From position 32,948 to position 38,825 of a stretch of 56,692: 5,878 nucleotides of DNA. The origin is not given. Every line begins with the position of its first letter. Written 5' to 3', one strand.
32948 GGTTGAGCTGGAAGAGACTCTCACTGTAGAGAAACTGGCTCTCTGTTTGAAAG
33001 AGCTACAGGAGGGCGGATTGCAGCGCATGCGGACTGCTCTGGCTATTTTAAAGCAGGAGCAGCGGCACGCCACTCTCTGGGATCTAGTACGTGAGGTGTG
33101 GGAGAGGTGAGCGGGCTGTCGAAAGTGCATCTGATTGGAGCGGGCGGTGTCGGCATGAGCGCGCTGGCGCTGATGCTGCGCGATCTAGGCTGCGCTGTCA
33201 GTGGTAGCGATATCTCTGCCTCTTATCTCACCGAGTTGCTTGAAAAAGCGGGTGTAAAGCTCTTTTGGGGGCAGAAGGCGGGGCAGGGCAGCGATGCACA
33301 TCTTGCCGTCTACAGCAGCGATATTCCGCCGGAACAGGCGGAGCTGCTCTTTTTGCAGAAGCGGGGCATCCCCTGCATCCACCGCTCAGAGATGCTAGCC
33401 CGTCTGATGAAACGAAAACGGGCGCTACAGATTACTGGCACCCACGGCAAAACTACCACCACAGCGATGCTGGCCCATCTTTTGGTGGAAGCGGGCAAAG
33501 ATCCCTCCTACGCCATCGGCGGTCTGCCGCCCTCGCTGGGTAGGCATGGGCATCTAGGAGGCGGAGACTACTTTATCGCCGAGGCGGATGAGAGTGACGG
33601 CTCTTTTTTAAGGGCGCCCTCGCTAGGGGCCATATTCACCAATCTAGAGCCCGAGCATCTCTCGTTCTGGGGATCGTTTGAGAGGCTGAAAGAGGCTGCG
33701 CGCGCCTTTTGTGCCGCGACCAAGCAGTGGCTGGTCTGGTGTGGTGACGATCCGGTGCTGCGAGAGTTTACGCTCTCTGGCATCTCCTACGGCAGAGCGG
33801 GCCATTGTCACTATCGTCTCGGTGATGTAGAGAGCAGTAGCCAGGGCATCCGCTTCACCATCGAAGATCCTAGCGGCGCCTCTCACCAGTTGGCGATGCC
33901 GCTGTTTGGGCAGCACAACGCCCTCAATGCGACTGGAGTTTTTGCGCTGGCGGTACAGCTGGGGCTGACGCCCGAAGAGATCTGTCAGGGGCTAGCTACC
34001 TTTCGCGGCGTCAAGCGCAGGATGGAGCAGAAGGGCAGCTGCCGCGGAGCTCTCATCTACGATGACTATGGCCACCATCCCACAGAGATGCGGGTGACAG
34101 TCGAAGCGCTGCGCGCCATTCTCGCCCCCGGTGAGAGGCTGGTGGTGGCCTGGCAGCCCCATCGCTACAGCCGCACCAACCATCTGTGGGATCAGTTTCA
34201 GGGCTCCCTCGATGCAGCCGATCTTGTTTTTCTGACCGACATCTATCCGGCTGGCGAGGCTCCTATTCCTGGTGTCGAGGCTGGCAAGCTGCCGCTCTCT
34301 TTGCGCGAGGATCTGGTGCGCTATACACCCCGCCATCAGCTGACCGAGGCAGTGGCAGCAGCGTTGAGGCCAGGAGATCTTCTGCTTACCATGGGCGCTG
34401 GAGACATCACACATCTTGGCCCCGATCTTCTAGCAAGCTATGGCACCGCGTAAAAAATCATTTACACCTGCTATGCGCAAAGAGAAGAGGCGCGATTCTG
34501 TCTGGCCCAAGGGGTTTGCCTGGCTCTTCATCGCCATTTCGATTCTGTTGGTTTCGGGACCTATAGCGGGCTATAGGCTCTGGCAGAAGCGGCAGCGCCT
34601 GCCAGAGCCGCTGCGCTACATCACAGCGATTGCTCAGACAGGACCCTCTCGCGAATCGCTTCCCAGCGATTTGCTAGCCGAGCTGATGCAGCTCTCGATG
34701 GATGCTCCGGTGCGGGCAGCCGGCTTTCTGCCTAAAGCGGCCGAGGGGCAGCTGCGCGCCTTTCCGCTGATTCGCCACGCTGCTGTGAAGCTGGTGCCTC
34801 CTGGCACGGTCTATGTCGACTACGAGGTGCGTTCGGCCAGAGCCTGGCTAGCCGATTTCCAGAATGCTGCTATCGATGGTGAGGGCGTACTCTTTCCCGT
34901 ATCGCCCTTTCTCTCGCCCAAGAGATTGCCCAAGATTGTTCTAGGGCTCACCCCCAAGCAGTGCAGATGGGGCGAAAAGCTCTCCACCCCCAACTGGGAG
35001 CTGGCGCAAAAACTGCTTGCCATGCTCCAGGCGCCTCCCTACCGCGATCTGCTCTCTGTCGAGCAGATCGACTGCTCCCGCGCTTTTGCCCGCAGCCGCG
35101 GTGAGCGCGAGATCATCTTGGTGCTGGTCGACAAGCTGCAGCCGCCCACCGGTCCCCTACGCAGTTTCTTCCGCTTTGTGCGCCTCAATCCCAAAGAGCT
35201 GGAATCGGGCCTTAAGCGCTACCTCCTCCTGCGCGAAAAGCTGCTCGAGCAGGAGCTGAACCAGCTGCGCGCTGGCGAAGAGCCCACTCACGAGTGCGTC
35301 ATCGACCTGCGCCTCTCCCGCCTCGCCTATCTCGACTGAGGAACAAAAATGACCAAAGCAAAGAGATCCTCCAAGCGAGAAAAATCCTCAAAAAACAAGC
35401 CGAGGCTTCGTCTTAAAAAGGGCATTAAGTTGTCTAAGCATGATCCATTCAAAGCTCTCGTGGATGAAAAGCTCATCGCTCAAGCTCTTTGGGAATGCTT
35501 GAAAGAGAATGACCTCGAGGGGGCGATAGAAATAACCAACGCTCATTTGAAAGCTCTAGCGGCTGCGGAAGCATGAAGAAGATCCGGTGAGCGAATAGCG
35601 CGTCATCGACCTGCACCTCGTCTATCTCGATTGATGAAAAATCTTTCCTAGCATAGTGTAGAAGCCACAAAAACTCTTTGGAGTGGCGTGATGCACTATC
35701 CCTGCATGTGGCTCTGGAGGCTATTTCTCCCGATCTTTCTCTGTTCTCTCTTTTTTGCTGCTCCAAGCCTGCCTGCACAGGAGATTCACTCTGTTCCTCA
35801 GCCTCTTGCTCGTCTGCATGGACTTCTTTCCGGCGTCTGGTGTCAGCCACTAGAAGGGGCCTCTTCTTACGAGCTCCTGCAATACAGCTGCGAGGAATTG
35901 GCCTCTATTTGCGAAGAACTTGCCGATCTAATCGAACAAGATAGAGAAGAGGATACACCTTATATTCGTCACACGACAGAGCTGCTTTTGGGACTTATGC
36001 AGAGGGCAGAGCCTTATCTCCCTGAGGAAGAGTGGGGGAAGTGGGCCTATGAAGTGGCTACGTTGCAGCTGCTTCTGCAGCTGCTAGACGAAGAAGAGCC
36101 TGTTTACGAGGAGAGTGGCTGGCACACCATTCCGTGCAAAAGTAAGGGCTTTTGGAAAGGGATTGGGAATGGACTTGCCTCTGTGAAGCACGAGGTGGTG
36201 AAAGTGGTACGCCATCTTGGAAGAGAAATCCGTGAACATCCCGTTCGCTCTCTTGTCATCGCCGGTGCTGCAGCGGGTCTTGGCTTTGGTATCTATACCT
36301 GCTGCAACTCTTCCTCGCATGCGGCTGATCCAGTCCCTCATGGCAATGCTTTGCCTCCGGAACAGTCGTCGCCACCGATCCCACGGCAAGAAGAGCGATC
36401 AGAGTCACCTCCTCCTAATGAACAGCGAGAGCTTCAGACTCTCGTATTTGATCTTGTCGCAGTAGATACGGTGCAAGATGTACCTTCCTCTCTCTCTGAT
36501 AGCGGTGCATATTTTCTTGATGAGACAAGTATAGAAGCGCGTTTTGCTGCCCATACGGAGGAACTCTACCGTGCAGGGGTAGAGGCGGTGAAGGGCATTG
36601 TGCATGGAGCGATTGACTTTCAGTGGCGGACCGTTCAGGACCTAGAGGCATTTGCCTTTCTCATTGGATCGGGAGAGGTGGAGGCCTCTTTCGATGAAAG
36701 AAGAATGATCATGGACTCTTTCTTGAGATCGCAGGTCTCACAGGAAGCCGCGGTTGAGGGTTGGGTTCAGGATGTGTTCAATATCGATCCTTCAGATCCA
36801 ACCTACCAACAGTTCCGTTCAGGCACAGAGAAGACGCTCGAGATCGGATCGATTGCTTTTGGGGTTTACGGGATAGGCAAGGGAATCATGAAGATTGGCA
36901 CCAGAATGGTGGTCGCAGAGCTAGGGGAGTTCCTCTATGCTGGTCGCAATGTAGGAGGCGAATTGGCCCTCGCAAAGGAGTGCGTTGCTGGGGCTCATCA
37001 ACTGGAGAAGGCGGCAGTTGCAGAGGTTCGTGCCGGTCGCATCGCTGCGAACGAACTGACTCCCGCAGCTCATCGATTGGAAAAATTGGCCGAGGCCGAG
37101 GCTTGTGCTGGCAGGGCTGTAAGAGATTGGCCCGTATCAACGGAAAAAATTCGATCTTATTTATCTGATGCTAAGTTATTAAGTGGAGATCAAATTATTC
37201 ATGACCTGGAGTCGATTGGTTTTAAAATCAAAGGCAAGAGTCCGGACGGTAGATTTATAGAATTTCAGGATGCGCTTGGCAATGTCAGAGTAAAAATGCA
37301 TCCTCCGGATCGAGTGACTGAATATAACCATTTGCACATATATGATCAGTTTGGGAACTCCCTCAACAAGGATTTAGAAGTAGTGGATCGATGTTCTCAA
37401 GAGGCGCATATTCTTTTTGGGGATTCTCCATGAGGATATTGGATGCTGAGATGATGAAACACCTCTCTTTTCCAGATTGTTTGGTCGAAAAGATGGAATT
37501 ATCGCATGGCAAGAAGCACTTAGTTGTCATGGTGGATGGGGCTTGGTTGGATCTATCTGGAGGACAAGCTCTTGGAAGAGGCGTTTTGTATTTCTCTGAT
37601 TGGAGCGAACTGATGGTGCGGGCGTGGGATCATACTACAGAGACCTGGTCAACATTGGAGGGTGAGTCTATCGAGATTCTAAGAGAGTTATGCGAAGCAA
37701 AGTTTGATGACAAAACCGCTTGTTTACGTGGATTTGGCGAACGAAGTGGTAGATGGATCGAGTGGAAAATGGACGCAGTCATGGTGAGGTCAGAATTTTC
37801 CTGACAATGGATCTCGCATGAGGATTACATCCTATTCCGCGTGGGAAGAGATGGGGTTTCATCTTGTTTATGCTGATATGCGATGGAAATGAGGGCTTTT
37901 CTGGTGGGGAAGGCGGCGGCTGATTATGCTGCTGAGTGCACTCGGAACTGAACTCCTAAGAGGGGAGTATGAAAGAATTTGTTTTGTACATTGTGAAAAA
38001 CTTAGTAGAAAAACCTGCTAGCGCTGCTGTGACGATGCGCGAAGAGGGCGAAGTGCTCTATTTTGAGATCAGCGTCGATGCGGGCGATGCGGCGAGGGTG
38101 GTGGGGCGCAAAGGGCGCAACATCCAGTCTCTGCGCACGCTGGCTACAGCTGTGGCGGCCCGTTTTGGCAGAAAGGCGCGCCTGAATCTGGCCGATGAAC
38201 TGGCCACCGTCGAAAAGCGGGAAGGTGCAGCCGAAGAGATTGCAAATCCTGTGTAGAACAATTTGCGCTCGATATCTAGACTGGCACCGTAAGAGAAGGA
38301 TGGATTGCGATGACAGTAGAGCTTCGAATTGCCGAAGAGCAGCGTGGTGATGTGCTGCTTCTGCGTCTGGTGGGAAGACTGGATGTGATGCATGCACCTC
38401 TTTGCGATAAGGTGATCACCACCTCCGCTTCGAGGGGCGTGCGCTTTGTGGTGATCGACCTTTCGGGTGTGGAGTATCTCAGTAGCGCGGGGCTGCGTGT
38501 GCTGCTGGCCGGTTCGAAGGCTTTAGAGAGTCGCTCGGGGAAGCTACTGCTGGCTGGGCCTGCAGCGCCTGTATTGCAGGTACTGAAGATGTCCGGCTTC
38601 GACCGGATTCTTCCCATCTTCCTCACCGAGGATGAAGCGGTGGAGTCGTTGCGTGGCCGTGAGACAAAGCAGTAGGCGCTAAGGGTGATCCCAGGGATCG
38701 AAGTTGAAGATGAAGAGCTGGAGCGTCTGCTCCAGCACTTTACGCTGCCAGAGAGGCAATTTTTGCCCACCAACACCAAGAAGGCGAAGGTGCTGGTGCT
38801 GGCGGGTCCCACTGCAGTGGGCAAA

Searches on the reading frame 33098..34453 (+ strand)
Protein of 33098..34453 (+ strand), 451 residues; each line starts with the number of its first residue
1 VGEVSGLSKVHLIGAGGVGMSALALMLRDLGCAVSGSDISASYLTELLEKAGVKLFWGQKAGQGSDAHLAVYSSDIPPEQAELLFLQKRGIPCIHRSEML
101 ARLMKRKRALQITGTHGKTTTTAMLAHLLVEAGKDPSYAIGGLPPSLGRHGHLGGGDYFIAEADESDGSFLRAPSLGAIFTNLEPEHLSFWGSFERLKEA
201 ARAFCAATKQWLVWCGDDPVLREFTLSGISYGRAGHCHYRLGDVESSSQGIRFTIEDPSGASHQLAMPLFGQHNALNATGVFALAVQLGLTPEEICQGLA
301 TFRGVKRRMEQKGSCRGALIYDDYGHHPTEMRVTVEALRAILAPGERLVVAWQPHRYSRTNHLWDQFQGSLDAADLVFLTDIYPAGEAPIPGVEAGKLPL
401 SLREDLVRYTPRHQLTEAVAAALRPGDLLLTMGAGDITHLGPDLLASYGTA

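Call 26: search_protein_families(library=ncbifam, proteins=[window:33098-34453:+])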
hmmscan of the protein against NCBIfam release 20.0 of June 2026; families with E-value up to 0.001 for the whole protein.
window:33098-34453:+ (451 aa): 22 families
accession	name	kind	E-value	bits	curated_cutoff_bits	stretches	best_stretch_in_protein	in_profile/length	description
TIGR01082.1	murC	equivalog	2.3e-125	419.2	335.1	1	9-443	1-447/449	UDP-N-acetylmuramate--L-alanine ligase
NF011171.0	PRK14573.1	equivalog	9.3e-93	311.5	1015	1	9-444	6-444/809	bifunctional UDP-N-acetylmuramate--L-alanine ligase/D-alanine--D-alanine ligase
TIGR01081.1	mpl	equivalog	3.4e-43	148.3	388.7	1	9-437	1-436/448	UDP-N-acetylmuramate:L-alanyl-gamma-D-glutamyl-meso-diaminopimelate ligase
NF053645.1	pMurC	equivalog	3.5e-27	95.2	560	2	242-340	291-387/492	pseudomurein biosynthesis peptide ligase pMurC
NF001126.0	PRK00139.1-4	equivalog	3.1e-24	85.4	373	1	178-343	197-367/486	UDP-N-acetylmuramoyl-L-alanyl-D-glutamate--2,6-diaminopimelate ligase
TIGR01087.1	murD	equivalog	1.3e-23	83.8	211.95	1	9-340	1-337/441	UDP-N-acetylmuramoyl-L-alanine--D-glutamate ligase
NF001124.0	PRK00139.1-2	equivalog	2.2e-23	82.8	476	1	178-435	202-468/500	UDP-N-acetylmuramoyl-L-alanyl-D-glutamate--2,6-diaminopimelate ligase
TIGR01085.1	murE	subfamily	5.2e-22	78.4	257.3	1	178-341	181-355/472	UDP-N-acetylmuramyl-tripeptide synthetase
NF053646.1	pMurD1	equivalog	1.1e-20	73.7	610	2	178-350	188-355/465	pseudomurein biosynthesis peptide ligase pMurD1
TIGR01143.1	murF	subfamily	3.5e-20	72.3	288.6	1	178-350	153-330/418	UDP-N-acetylmuramoyl-tripeptide--D-alanyl-D-alanine ligase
NF008896.0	PRK11929.1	equivalog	8.5e-19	66.9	1023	1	178-351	205-390/965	bifunctional UDP-N-acetylmuramoyl-L-alanyl-D-glutamate--2,6-diaminopimelate ligase MurE/UDP-N-acetylmuramoyl-tripeptide--D-alanyl-D-alanine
NF053648.1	pMurE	equivalog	1e-13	50.8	600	1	178-350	193-358/464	pseudomurein biosynthesis peptide ligase pMurE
NF033197.0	F430_CfbE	equivalog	1.5e-12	47.3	250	2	89-131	75-123/430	coenzyme F430 synthase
NF001123.0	PRK00139.1-1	equivalog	6.5e-12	44.9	586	1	178-343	200-375/493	UDP-N-acetylmuramoyl-L-alanyl-D-glutamate--2,6-diaminopimelate ligase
NF008041.0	PRK10773.1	equivalog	7.9e-12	44.6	551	1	210-340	223-350/453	UDP-N-acetylmuramoyl-tripeptide--D-alanyl-D-alanine ligase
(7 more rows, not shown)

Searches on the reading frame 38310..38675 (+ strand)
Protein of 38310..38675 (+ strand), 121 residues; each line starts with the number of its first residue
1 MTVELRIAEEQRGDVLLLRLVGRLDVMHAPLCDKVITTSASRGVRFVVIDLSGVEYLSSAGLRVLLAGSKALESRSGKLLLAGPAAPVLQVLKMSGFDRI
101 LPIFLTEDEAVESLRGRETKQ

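Call 83: find_encoding_contigs(protein=window:38310-38675:+, flank=10000, max_places=10)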
Protein window:38310-38675:+ (121 aa): 2 contigs read that carry it; 2 places shown.
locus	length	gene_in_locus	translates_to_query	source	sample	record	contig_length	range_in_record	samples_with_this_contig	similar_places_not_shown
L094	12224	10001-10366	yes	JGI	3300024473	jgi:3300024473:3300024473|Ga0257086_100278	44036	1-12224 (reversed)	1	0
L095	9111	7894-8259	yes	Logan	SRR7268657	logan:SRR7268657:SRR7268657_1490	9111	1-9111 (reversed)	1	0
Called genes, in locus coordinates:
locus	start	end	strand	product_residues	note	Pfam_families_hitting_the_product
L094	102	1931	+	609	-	-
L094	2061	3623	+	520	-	-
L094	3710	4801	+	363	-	PF03033:Glyco_transf_28, PF04101:Glyco_tran_28_C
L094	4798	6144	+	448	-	PF01225:Mur_ligase, PF08245:Mur_ligase_M, PF02875:Mur_ligase_C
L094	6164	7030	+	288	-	-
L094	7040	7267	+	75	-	-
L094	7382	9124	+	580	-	-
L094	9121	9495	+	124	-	-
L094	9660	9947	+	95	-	PF13083:KH_KhpA-B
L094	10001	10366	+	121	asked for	PF01740:STAS, PF13466:STAS_2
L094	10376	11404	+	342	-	PF01745:IPT, PF01715:IPPT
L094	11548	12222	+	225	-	?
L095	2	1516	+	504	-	?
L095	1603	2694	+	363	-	PF03033:Glyco_transf_28, PF04101:Glyco_tran_28_C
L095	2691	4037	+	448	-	PF01225:Mur_ligase, PF08245:Mur_ligase_M, PF02875:Mur_ligase_C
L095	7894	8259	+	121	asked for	PF01740:STAS, PF13466:STAS_2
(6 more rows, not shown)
